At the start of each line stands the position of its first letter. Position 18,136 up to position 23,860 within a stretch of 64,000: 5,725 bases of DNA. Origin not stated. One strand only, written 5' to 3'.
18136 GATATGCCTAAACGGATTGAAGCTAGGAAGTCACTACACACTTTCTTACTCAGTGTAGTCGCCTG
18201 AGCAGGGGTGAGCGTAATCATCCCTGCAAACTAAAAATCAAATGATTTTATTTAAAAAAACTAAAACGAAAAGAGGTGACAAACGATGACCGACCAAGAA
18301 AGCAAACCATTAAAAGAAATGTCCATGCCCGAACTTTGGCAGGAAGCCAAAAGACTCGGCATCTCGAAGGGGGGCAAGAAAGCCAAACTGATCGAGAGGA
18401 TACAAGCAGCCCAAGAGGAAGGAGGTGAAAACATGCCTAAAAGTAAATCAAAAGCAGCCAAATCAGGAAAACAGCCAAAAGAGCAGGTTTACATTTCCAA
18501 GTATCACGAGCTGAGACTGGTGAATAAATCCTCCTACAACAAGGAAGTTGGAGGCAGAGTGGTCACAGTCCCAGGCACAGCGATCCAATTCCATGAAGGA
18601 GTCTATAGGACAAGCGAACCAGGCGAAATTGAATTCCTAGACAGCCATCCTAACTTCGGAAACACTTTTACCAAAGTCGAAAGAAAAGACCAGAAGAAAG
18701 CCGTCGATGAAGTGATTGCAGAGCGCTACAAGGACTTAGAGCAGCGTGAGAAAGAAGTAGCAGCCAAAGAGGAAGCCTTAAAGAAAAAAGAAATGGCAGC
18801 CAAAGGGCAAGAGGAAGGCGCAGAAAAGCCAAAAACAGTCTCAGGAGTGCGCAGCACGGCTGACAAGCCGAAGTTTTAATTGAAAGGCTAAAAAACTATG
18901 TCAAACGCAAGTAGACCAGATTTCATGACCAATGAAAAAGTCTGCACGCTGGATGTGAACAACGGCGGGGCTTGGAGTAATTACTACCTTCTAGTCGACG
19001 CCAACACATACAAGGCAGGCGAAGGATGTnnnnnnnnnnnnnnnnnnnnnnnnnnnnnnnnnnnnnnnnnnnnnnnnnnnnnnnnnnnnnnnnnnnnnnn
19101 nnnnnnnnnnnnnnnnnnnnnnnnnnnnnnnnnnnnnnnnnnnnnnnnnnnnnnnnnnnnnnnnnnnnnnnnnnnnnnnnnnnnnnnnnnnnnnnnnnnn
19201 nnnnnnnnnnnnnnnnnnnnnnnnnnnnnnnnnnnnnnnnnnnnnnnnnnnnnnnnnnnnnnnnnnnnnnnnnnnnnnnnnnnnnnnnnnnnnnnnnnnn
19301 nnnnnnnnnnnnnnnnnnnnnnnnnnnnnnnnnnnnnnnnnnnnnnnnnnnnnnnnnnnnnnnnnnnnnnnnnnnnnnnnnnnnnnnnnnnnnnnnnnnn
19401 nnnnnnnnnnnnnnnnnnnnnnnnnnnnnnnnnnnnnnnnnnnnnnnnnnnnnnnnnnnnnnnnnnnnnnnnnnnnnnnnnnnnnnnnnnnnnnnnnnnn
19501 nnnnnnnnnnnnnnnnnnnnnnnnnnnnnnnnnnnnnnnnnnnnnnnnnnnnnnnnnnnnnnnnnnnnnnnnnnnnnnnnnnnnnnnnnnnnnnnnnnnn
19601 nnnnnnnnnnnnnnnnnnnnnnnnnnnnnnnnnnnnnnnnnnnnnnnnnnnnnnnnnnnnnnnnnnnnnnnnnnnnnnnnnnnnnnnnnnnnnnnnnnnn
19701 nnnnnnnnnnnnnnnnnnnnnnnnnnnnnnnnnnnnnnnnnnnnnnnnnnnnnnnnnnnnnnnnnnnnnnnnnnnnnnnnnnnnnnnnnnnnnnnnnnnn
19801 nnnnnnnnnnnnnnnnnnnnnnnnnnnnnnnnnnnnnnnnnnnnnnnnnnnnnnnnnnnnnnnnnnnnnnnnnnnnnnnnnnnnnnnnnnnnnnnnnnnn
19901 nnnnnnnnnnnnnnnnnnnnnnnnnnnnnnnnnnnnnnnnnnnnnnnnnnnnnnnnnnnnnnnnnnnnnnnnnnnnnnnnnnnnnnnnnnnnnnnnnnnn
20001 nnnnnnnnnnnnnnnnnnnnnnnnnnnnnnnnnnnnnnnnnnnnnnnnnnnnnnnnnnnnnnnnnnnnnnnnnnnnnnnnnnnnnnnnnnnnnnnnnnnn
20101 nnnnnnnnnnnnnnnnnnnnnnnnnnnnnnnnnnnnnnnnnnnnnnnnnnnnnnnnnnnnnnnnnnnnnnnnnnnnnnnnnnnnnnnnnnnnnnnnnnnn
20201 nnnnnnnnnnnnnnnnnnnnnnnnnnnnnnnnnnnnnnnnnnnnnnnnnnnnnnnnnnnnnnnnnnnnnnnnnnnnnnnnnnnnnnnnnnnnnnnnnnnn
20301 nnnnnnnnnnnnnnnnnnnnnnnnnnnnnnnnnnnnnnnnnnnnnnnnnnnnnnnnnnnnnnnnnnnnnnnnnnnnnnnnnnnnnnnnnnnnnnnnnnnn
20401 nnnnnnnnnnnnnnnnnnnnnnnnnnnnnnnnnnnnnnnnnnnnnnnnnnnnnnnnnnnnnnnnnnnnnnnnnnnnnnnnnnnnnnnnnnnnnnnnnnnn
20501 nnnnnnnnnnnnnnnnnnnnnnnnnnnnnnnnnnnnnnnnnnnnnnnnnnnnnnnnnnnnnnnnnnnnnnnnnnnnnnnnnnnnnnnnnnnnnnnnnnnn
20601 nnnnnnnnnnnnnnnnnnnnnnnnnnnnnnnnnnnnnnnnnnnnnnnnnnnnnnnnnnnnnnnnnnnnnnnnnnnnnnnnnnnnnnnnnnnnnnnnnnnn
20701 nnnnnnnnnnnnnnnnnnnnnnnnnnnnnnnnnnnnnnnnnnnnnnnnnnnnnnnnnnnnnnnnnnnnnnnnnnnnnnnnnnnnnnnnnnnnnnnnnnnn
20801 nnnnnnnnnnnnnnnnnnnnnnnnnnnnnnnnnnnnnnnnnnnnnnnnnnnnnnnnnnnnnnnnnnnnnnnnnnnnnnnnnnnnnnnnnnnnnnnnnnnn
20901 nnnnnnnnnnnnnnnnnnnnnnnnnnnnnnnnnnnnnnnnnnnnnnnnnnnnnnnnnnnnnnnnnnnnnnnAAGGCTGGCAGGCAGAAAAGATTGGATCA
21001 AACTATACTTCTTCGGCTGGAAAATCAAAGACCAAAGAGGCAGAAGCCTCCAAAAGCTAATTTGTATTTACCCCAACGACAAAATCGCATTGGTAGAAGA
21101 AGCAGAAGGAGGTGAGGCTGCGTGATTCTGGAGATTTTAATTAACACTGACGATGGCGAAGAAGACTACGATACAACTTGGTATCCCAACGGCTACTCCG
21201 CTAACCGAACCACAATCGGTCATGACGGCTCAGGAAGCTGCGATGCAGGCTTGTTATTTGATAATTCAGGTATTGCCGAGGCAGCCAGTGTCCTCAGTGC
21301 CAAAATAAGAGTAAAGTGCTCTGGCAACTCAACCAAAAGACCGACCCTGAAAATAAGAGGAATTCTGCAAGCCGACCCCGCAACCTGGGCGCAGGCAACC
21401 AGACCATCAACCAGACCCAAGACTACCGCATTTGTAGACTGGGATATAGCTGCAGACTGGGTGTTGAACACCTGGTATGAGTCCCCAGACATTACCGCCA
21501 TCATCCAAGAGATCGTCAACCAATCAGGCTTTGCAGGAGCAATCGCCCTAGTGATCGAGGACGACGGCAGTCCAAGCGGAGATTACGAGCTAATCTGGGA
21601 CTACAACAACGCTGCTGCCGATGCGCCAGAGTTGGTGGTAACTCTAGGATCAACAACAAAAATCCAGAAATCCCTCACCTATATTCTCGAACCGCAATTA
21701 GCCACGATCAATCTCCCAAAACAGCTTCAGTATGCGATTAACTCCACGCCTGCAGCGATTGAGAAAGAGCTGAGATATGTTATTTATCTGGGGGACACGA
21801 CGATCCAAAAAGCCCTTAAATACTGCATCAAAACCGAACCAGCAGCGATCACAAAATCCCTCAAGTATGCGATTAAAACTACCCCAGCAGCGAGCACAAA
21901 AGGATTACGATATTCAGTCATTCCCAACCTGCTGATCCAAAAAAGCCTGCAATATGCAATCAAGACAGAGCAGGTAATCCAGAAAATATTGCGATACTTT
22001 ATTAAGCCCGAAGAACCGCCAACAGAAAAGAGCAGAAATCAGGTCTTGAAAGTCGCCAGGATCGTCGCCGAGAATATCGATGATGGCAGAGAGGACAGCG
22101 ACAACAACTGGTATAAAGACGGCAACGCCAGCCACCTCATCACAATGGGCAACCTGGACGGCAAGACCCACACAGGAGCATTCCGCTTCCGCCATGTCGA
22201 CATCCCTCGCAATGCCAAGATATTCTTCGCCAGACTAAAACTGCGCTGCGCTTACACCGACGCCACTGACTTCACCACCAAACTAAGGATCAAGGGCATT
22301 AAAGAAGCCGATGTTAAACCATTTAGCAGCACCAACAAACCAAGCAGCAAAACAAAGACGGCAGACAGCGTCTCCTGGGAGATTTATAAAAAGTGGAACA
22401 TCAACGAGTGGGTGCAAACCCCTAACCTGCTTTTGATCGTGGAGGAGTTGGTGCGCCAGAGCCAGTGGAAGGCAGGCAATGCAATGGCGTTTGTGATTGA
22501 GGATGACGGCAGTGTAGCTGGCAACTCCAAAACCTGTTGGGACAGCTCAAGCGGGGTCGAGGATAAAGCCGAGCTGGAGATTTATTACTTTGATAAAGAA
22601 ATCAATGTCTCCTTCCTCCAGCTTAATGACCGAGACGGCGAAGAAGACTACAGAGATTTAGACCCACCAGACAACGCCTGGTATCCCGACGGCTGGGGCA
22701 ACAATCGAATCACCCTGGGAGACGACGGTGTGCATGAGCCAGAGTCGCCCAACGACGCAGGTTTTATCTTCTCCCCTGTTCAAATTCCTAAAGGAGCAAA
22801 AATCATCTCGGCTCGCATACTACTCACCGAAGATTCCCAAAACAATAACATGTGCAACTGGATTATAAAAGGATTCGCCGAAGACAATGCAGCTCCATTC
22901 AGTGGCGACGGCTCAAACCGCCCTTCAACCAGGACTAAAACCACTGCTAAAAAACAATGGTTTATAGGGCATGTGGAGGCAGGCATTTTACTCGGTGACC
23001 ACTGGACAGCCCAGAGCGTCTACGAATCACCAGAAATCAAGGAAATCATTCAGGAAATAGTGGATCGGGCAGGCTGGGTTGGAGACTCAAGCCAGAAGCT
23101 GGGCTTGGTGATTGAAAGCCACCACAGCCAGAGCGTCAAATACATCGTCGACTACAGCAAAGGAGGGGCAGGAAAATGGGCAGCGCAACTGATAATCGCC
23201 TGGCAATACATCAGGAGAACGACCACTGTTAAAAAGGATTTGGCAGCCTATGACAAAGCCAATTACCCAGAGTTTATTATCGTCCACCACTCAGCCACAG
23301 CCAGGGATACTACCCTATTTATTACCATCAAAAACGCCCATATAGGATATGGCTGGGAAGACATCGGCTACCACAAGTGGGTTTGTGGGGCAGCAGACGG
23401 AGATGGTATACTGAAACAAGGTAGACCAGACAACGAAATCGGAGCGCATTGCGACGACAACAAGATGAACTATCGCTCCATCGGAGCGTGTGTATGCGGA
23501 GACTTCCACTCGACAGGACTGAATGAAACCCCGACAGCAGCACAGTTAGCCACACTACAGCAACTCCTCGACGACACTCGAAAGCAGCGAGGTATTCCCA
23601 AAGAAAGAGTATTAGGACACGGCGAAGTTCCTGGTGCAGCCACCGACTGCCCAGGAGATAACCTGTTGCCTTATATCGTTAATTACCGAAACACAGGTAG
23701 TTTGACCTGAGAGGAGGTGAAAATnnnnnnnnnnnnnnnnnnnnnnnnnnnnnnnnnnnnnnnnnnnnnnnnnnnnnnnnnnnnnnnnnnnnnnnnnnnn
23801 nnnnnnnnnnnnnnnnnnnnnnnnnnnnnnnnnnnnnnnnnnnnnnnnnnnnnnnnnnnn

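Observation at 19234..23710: Unrecognised ~185-aa domain present four times (one stand-alone gene plus three tandem copies) fused to an amidase_2 peptidoglycan hydrolase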

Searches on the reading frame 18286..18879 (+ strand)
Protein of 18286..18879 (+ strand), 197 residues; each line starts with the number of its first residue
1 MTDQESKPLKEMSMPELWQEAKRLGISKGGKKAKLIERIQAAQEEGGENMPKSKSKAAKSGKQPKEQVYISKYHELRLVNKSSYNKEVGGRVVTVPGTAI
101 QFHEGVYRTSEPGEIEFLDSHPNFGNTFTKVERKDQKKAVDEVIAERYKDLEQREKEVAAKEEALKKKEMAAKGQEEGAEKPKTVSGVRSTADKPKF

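Call 16: search_protein_families(library=pfam, proteins=[window:18286-18879:+], max_evalue=0.01)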
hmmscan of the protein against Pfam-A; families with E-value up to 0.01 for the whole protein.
window:18286-18879:+ (197 aa): 3 families
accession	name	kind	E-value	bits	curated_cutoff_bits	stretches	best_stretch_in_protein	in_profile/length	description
PF02037.33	SAP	-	1.6e-06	28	23.9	1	9-42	2-35/37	SAP domain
PF18953.6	SAP_new25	-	0.0009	19.3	26.3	1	16-46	12-42/51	SAP domain-containing new25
PF07498.18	Rho_N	-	0.0051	17.2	24.9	1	9-48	2-43/43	Rho termination factor, N-terminal domain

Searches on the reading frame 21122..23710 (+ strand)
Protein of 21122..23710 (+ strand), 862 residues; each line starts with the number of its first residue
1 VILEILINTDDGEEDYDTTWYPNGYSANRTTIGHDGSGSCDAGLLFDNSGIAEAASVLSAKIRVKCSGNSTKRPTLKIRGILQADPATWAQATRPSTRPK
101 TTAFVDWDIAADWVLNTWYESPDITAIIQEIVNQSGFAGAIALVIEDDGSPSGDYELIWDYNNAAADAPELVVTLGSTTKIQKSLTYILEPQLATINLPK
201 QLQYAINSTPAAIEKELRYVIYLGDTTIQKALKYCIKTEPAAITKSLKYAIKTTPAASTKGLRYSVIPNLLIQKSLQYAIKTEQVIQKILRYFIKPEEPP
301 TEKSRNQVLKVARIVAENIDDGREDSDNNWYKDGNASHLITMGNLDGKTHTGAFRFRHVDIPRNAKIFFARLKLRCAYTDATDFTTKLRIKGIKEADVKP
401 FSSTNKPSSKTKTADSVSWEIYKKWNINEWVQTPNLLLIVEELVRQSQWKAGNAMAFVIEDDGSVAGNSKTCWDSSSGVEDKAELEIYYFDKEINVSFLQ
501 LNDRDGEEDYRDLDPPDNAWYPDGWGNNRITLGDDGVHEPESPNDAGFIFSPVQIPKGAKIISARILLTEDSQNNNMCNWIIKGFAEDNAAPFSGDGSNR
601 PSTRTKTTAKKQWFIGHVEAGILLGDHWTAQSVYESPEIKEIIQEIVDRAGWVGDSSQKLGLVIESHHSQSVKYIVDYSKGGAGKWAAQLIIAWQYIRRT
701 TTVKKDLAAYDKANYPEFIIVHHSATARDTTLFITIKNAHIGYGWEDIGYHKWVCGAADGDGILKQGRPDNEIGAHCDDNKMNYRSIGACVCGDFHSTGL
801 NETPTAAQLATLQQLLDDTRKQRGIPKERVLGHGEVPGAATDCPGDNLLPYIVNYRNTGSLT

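Call 3: search_protein_families(library=pfam, proteins=[window:21122-23710:+], max_evalue=0.1)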
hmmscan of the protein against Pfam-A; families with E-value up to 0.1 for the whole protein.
window:21122-23710:+ (862 aa): 1 family
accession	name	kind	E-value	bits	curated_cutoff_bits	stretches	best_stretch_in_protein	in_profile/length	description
PF01510.30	Amidase_2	-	2.2e-17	64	26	1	714-846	3-131/131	N-acetylmuramoyl-L-alanine amidase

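Call 4: search_protein_families(library=phrogs, proteins=[window:21122-23710:+], max_evalue=0.01)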
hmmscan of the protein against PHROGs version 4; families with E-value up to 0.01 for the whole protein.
window:21122-23710:+ (862 aa): 2 families
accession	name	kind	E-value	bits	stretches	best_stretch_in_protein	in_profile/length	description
phrog_822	-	lysis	1e-24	88.5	1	710-848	18-149/215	amidase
phrog_1493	-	lysis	7.1e-24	85.7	1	707-848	25-155/394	endolysin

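Call 7: search_protein_families(library=ncbifam, proteins=[window:21122-23710:+], max_evalue=1)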
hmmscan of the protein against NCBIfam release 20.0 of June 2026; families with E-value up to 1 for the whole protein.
window:21122-23710:+ (862 aa): 1 family
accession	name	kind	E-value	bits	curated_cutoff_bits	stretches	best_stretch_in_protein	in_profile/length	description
NF033679.1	DNRLRE_dom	domain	2.1e-07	31.2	34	1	29-174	19-164/164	DNRLRE domain-containing protein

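Call 37: find_homologous_proteins(query=window:21122-23710:+, max_evalue=1e-10)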
Query window:21122-23710:+ (862 aa): 58 proteins with E <= 1e-10 among 8000 candidates.
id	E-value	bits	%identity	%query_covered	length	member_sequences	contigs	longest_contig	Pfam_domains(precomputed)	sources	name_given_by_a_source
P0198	0.0e+0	2005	100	100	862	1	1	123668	PF01510.31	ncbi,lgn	-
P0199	0.0e+0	1661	82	100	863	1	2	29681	PF01510.31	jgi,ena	-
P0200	0.0e+0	1594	80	100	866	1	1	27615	PF01510.31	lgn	-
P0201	0.0e+0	1530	77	100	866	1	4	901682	PF01510.31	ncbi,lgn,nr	ncbi:MAG: N-acetylmuramoyl-L-alanine amidase [Candidatus Woesebacteria bacterium]|nr:MAG: N-acetylmu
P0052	0.0e+0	1528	77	100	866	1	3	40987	PF01510.31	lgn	-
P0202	0.0e+0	1524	76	100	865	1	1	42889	PF01510.31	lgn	-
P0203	0.0e+0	1501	75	100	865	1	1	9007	PF01510.31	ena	-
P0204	0.0e+0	1500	76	100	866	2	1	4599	PF01510.31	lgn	-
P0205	0.0e+0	1490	76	100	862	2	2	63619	PF01510.31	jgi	-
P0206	0.0e+0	1464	73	100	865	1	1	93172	PF01510.31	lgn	-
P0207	0.0e+0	1450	73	100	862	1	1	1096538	PF01510.31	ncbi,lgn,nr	ncbi:MAG: peptidoglycan recognition family protein [Candidatus Daviesbacteria bacterium]|nr:peptidog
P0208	0.0e+0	1243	77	79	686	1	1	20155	PF01510.31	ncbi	-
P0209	0.0e+0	1197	75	79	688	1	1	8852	PF01510.31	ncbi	-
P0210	2.1e-239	815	65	65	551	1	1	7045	PF01510.31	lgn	-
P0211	2.3e-237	808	65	65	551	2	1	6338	PF01510.31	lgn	-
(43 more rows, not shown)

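Call 50: predict_structure(alignment_id=A4)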
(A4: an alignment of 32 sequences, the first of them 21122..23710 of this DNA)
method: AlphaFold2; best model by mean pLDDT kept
length: 862 residues; sequences in the alignment: 32
mean_pLDDT: 73.8   pTM: 0.51
mean pLDDT of the five models: 73.8, 73.2, 72.9, 70.4, 68.3
residues with pLDDT >= 90: 255; 70-90: 351; 50-70: 90; < 50: 166
segments of 3 or more residues with pLDDT < 50: 177-304, 620-622, 700-713, 741-748, 771-775, 777-783
pLDDT, mean of each block of 10 residues (from residue 1): 62 84 77 89 85 83 91 93 84 89 90 90 93 86 92 90 83 63 26 30 27 26 31 27 25 29 24 25 24 28 60 87 92 82 94 94 89 88 89 92 91 90 81 89 90 94 94 85 91 77 72 61 72 71 80 83 88 73 89 82 88 70 56 82 88 82 84 79 72 75 40 63 87 66 45 86 76 47 64 89 94 93 87 76 87 94 89
secondary structure, 60 per line:
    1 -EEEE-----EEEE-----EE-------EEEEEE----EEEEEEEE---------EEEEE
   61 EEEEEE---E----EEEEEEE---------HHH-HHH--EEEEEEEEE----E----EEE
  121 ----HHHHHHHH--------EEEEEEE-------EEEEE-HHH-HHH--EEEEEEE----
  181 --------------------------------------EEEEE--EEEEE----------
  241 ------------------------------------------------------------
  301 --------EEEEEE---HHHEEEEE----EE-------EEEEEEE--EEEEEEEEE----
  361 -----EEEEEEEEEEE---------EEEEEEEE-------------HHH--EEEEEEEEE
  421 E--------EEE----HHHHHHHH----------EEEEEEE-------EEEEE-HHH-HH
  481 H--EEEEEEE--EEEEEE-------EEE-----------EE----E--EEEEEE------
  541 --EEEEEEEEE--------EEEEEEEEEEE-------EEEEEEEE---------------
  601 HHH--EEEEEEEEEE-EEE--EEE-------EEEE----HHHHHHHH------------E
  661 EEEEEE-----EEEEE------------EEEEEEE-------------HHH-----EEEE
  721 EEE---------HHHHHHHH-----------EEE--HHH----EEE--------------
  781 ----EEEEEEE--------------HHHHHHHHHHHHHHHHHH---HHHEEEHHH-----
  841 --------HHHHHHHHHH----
elements in order (helices of 4 or more, strands of 3 or more residues): E2-5 E11-14 E29-34 E39-46 E56-66 E75-81 E100-108 E118-120 H125-132 E141-147 E155-159 E170-176 E219-223 E226-230 E309-314 E321-325 E339-345 E348-356 E366-376 E386-393 E412-421 E430-432 H437-444 E455-461 E469-473 E484-490 E493-498 E506-508 E529-534 E543-551 E560-570 E578-585 E606-615 E617-619 E622-624 E632-635 H640-647 E660-666 E672-676 E689-695 E717-723 H733-740 E752-754 E764-766 E785-791 H806-823 E830-832 H849-858

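Call 54: find_related_loci(query=A4, collection=genome_contigs, flank=3000)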
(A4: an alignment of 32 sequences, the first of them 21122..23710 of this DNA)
Query A4 (862 aa) in genome_contigs; peptide patterns used: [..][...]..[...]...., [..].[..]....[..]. (x = any residue, [..] = any of these).
37 stretches matched a pattern; 20 encode a relative of the query (tblastn E <= 1e-3); 20 distinct loci.
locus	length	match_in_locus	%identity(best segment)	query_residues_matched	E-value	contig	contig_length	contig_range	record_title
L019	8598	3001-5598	76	1-862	0e+0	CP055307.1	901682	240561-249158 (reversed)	MAG: Candidatus Woesebacteria bacterium isolate Ch104b chromosome, complete genome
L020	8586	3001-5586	73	1-862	0e+0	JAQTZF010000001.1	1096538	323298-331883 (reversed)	MAG: Candidatus Daviesbacteria bacterium isolate STC_54 NODE_2_length_1096538_cov_10.617223_Sandtown_C, whole genome sho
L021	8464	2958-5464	62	2-862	0e+0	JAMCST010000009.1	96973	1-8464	MAG: Patescibacteria group bacterium isolate FK_Sedi_A_Bin.200 NODE_303_length_96973_cov_5.33743, whole genome shotgun s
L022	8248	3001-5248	61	3-862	0e+0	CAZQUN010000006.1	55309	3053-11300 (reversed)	MAG TPA_asm: uncultured Candidatus Saccharibacteria bacterium isolate SRP167671_co2_124 genome assembly, contig: NODE_73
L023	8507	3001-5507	61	3-861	0e+0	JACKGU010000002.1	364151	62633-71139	MAG: Candidatus Nomurabacteria bacterium isolate HK-STAS-PATE-46 HK-STAS-PATE-46_2, whole genome shotgun sequence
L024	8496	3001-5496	61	3-861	0e+0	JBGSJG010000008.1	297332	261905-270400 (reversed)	MAG: Patescibacteria group bacterium isolate JTS-AC151 k141_2430206, whole genome shotgun sequence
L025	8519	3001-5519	61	3-861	0e+0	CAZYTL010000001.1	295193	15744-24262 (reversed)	MAG TPA_asm: uncultured Gammaproteobacteria bacterium isolate SRP323688_co1_138 genome assembly, contig: NODE_51_length_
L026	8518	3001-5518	60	3-861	0e+0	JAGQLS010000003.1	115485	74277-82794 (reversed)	MAG: Candidatus Woesebacteria bacterium isolate HKST-UBA22 NODE_3_length_115485_cov_5.806088, whole genome shotgun seque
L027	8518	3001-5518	60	3-861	0e+0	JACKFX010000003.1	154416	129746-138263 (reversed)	MAG: Pseudomonadales bacterium isolate HK-STAS-PATE-16 HK-STAS-PATE-16_3, whole genome shotgun sequence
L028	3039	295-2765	61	3-861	0e+0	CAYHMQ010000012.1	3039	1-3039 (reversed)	MAG TPA_asm: uncultured Candidatus Saccharibacteria bacterium isolate ERP119705_co13_576 genome assembly, contig: NODE_4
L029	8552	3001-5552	61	3-861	0e+0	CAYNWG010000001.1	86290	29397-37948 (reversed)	MAG TPA_asm: uncultured Pseudomonadales bacterium isolate SRP286056_co1_440 genome assembly, contig: NODE_211_length_862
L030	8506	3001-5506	60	2-862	0e+0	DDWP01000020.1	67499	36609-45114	MAG TPA_asm: Candidatus Shapirobacteria bacterium UBA2283 UBA2283_contig_7685, whole genome shotgun sequence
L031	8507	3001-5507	61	3-861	0e+0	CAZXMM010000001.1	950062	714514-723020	MAG TPA_asm: uncultured Gammaproteobacteria bacterium isolate SRP173033_co1_283 genome assembly, contig: NODE_1_length_9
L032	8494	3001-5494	61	4-861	0e+0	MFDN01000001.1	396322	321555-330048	MAG: Candidatus Daviesbacteria bacterium RIFCSPLOWO2_01_FULL_39_23 rifcsplowo2_01_scaffold_1, whole genome shotgun seque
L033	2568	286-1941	60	8-861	0e+0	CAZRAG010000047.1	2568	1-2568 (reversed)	MAG TPA_asm: uncultured Pseudomonadales bacterium isolate SRP093185_co1_24 genome assembly, contig: NODE_29460_length_25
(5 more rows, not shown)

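Call 68: find_encoding_contigs(protein=P0208, flank=6000, max_places=2)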
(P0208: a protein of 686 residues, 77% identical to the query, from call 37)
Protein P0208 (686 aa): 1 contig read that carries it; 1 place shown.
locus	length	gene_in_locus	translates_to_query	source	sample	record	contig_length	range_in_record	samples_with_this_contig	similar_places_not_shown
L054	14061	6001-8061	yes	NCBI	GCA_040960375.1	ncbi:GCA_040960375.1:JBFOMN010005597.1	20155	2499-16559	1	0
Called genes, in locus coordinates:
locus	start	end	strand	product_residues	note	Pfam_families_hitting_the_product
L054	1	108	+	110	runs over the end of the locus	-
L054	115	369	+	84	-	-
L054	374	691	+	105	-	-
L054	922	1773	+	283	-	-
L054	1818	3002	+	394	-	PF17236:SU10_MCP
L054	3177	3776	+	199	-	PF02037:SAP (weak), PF07498:Rho_N (weak)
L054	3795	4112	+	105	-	-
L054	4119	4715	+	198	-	-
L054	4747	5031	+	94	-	PF13083:KH_KhpA-B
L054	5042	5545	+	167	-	-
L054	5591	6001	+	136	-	-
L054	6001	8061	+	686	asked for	PF01510:Amidase_2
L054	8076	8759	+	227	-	PF24175:SU10_adaptor (weak)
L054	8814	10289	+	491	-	-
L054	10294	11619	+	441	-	-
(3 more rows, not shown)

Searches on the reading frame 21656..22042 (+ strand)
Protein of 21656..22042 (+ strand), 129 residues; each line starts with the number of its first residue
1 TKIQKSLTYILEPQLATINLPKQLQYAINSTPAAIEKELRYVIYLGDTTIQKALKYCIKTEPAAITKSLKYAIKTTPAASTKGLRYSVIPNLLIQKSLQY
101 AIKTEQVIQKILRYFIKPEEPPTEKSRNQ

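Call 78: find_homologous_proteins(query=window:21656-22042:+, max_evalue=0.01)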
Query seq(129 aa): 16 candidates shared short words with the query, none scored E <= 0.01.
